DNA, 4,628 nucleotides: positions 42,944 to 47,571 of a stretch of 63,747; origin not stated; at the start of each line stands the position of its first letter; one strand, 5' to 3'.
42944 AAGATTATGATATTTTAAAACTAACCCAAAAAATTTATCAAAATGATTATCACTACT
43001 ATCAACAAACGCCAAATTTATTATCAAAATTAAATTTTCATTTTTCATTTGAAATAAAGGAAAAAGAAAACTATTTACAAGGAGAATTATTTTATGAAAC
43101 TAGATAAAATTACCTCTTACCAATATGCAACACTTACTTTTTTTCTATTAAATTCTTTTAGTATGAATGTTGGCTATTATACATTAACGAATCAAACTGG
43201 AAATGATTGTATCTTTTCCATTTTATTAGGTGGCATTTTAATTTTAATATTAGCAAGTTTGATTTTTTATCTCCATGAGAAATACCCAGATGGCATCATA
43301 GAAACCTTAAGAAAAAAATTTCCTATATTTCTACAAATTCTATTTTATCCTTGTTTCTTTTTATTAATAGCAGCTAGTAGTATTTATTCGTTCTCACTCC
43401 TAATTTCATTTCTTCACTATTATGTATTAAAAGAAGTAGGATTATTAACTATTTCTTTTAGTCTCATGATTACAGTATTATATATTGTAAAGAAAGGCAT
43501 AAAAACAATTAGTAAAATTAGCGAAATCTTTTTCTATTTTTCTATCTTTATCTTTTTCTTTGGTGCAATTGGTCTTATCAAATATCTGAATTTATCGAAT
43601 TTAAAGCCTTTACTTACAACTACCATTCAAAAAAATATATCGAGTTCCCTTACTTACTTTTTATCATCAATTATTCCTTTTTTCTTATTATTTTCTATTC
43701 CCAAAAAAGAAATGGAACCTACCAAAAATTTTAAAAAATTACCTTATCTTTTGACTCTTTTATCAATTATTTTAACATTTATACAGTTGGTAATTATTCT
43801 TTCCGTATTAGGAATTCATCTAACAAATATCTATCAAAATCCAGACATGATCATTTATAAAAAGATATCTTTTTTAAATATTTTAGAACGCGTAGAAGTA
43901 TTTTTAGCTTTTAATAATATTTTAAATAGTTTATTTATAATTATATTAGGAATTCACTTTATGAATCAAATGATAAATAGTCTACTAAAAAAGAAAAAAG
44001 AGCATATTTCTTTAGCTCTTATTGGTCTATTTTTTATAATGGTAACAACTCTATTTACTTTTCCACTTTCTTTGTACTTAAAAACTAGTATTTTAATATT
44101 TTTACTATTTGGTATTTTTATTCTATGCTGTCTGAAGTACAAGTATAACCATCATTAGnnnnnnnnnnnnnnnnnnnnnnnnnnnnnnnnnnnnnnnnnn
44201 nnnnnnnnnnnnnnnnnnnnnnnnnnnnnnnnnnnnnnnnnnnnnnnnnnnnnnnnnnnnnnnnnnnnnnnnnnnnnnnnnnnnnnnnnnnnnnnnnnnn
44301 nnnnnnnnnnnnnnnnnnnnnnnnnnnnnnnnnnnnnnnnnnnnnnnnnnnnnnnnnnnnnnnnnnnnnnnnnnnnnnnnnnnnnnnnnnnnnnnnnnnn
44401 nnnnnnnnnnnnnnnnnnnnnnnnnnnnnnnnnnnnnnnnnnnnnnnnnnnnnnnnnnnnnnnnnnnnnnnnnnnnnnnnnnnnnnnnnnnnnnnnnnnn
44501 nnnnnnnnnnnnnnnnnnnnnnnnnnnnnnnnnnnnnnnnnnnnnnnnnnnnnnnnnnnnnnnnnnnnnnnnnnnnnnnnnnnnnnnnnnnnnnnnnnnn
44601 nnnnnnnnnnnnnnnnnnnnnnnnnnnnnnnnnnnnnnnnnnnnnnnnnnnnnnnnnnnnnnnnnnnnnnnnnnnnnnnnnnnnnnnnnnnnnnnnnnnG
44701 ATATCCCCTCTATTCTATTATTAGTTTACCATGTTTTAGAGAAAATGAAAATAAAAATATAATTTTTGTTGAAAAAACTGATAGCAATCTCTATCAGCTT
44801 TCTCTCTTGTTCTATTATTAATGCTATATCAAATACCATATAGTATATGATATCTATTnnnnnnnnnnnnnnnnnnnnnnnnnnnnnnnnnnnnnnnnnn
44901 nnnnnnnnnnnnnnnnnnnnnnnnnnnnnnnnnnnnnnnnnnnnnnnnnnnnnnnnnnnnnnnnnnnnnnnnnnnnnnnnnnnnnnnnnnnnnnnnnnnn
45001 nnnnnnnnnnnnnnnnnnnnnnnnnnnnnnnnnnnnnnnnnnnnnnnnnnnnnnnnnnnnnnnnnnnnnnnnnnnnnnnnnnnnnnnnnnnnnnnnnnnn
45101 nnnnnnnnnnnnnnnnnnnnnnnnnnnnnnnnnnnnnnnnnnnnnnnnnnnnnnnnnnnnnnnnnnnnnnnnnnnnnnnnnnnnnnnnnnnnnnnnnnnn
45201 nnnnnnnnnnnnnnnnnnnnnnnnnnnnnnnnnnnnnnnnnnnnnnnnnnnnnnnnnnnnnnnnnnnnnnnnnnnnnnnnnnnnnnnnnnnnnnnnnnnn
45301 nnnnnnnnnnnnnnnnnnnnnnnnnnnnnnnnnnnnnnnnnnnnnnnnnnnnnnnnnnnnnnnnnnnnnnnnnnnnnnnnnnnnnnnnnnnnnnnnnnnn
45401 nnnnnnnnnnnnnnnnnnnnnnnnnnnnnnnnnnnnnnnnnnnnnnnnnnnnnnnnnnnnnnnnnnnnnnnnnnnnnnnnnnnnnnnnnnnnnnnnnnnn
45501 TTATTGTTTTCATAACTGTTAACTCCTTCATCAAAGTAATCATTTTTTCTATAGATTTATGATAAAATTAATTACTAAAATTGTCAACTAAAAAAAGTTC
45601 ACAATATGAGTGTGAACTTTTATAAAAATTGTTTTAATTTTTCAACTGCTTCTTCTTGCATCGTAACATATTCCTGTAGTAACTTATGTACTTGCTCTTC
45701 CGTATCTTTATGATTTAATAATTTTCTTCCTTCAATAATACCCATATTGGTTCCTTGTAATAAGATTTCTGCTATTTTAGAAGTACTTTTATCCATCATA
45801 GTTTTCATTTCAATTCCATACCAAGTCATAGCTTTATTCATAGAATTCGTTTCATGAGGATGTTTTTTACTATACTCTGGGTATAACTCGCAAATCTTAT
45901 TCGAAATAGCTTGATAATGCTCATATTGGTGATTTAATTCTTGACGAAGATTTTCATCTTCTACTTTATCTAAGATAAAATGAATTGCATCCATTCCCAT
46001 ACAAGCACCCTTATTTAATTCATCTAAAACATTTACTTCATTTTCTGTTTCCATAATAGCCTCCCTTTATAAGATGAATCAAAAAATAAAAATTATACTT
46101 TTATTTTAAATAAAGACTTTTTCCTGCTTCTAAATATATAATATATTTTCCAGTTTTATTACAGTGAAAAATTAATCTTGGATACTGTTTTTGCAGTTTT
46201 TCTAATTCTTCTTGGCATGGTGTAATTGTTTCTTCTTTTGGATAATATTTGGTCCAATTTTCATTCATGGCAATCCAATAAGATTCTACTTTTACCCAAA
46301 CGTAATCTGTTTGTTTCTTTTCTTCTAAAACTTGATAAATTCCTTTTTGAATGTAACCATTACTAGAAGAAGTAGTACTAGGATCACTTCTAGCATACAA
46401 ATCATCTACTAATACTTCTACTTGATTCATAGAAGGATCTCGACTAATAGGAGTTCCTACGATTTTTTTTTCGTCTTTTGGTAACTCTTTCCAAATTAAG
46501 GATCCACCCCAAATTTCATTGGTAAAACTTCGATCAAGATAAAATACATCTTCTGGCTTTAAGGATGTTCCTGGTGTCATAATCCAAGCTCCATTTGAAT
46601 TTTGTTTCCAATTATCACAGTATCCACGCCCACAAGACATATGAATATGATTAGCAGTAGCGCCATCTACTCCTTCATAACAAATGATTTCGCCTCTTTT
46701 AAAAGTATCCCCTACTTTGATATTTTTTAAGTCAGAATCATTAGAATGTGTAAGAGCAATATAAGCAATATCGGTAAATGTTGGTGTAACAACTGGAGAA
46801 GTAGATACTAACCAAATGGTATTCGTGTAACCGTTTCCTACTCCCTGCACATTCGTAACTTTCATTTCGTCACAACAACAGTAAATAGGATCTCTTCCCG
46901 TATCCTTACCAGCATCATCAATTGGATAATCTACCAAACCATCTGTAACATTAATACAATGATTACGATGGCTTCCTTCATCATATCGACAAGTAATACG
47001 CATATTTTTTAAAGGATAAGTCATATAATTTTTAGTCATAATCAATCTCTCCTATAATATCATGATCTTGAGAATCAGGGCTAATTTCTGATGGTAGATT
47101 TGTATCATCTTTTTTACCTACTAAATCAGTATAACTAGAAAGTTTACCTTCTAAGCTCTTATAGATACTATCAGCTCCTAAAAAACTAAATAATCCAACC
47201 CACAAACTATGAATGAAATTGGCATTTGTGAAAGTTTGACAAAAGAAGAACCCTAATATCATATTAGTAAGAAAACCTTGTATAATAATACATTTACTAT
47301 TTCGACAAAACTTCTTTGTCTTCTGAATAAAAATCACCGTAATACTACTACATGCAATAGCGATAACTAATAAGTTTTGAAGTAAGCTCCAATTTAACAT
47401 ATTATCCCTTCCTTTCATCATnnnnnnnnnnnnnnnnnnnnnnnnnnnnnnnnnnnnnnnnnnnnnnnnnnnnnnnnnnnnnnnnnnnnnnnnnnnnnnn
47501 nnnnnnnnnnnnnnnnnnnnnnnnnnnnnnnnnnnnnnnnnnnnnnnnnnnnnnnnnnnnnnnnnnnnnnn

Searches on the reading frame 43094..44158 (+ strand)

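Call 43: search_protein_families(library=pfam, proteins=[window:43094-44158:+], max_evalue=0.001)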
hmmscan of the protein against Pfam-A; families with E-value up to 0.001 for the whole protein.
window:43094-44158:+ (354 aa): 1 family
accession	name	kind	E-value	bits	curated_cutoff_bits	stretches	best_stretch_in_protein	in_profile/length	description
PF03845.19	Spore_permease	-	3.9e-24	85.5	23.4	1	14-321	10-316/321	Spore germination protein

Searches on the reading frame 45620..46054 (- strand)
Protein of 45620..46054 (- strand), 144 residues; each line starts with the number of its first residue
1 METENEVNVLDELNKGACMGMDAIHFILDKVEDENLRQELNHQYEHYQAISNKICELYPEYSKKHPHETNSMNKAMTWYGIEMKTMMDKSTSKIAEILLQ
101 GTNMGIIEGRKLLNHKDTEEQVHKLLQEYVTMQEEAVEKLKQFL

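Call 7: search_protein_families(library=pfam, proteins=[window:45620-46054:-], max_evalue=0.01)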
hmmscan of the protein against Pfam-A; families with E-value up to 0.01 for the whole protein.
window:45620-46054:- (144 aa): 1 family
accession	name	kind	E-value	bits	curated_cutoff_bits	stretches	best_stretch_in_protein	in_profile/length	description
PF09537.16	DUF2383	-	4.4e-05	24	30.8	1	6-112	2-108/111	Domain of unknown function (DUF2383)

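Call 8: search_protein_families(library=phrogs, proteins=[window:45620-46054:-], max_evalue=0.01)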
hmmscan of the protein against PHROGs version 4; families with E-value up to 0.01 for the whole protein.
window:45620-46054:- (144 aa): 0 families

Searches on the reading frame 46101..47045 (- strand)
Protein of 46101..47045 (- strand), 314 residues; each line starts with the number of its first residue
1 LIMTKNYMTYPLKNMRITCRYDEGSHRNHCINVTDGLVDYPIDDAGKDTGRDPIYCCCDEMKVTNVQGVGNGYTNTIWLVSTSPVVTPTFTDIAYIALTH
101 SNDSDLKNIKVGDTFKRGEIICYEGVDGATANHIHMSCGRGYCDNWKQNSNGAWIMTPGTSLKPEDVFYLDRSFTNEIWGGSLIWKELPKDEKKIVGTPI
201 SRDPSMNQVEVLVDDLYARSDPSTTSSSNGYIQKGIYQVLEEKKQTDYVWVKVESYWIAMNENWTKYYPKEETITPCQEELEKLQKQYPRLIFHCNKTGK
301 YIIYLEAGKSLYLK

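Call 7: search_protein_families(library=pfam, proteins=[window:46101-47045:-], max_evalue=0.01)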
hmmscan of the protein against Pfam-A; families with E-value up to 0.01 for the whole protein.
window:46101-47045:- (314 aa): 0 families

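Call 8: search_protein_families(library=phrogs, proteins=[window:46101-47045:-], max_evalue=0.01)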
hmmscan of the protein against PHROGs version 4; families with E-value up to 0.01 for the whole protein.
window:46101-47045:- (314 aa): 1 family
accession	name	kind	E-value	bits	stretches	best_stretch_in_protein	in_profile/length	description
phrog_1794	-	lysis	2.3e-05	25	1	121-259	215-323/336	amidase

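Call 13: find_encoding_contigs(protein=window:46101-47045:-, flank=8000, max_places=10)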
Protein window:46101-47045:- (314 aa): no gene with exactly this product is on record in the collection.

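Call 53: search_protein_families(library=padloc, proteins=[window:46101-47045:-], max_evalue=0.01)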
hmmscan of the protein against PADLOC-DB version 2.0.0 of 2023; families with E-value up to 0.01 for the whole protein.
window:46101-47045:- (314 aa): 0 families

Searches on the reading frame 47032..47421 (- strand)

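Call 7: search_protein_families(library=pfam, proteins=[window:47032-47421:-], max_evalue=0.01)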
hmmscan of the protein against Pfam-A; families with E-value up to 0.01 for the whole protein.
window:47032-47421:- (129 aa): 0 families

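Call 8: search_protein_families(library=phrogs, proteins=[window:47032-47421:-], max_evalue=0.01)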
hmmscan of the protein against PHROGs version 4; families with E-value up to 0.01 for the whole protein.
window:47032-47421:- (129 aa): 1 family
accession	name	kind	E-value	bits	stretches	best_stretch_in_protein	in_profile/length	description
phrog_1299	-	lysis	0.0031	18.2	1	19-91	8-81/100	holin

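Call 53: search_protein_families(library=padloc, proteins=[window:47032-47421:-], max_evalue=0.01)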
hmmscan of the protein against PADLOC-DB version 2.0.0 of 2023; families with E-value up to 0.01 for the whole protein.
window:47032-47421:- (129 aa): 0 families
